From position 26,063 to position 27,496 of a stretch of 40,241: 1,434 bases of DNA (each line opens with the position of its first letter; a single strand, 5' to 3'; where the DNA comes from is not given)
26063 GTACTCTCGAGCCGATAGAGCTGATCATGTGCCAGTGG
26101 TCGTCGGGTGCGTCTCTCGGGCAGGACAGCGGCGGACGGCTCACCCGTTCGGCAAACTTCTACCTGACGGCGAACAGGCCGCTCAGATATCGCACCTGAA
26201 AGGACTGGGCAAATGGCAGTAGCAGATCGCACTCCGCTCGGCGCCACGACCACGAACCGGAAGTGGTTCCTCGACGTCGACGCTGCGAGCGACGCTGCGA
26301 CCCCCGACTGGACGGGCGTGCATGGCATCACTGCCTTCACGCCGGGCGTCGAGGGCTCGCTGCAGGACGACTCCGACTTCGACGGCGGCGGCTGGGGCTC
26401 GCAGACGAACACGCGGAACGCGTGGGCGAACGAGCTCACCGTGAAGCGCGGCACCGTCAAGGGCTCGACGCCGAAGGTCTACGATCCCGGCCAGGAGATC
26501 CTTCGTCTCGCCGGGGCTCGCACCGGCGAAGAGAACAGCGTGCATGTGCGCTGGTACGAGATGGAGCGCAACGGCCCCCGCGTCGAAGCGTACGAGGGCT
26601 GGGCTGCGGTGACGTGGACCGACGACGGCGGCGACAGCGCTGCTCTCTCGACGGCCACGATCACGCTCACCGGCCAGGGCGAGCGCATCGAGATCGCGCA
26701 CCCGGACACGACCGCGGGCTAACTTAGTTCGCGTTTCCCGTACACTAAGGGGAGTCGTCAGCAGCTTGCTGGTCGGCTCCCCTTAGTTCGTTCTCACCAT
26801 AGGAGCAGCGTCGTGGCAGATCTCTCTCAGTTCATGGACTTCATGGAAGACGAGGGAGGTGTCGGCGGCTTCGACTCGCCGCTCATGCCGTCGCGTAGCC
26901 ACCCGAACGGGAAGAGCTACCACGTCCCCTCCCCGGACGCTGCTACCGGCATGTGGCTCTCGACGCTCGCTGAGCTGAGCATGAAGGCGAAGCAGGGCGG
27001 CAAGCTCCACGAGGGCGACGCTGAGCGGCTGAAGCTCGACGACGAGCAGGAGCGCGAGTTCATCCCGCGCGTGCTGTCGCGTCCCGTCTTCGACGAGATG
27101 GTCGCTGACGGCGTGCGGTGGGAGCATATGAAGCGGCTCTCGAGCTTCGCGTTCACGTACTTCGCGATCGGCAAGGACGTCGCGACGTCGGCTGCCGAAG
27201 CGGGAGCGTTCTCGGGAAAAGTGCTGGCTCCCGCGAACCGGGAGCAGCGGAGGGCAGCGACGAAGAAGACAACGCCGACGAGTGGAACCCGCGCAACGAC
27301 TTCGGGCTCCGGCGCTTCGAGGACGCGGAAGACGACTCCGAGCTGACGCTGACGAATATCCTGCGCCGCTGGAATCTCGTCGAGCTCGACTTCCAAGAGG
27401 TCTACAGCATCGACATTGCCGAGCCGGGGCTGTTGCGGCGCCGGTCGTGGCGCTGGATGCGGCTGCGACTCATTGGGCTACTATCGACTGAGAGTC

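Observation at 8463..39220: Reiterated near-identical promoter family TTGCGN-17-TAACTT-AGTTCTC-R (9-10 copies, all on the + strand)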

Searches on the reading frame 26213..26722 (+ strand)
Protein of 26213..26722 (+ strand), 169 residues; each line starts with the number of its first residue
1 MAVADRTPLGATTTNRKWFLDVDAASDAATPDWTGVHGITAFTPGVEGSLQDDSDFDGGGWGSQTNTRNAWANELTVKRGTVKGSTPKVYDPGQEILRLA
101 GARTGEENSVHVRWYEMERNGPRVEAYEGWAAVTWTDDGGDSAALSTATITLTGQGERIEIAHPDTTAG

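Call 12: search_protein_families(library=phrogs, proteins=[window:26213-26722:+], max_evalue=0.01)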
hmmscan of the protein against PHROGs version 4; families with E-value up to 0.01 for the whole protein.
window:26213-26722:+ (169 aa): 3 families
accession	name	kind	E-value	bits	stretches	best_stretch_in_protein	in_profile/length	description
phrog_3884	-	tail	2.1e-39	135.9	1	11-167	9-159/162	major tail protein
phrog_820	-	tail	0.00046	20.9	1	15-157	11-145/155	major tail protein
phrog_1407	-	tail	0.00057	20.5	1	27-164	39-167/258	major tail protein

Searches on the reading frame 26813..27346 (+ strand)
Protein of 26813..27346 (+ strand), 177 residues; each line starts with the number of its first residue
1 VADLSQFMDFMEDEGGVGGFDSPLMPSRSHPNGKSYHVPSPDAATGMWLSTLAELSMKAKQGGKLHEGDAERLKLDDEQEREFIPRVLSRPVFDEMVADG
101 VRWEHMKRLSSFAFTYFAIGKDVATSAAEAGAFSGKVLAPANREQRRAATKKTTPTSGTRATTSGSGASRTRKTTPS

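Call 12: search_protein_families(library=phrogs, proteins=[window:26813-27346:+], max_evalue=0.01)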
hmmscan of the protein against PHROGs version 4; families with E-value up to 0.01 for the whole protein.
window:26813-27346:+ (177 aa): 1 family
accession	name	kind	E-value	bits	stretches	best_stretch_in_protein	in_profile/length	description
phrog_3860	-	tail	1.5e-11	45.5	1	32-174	19-162/184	tail assembly chaperone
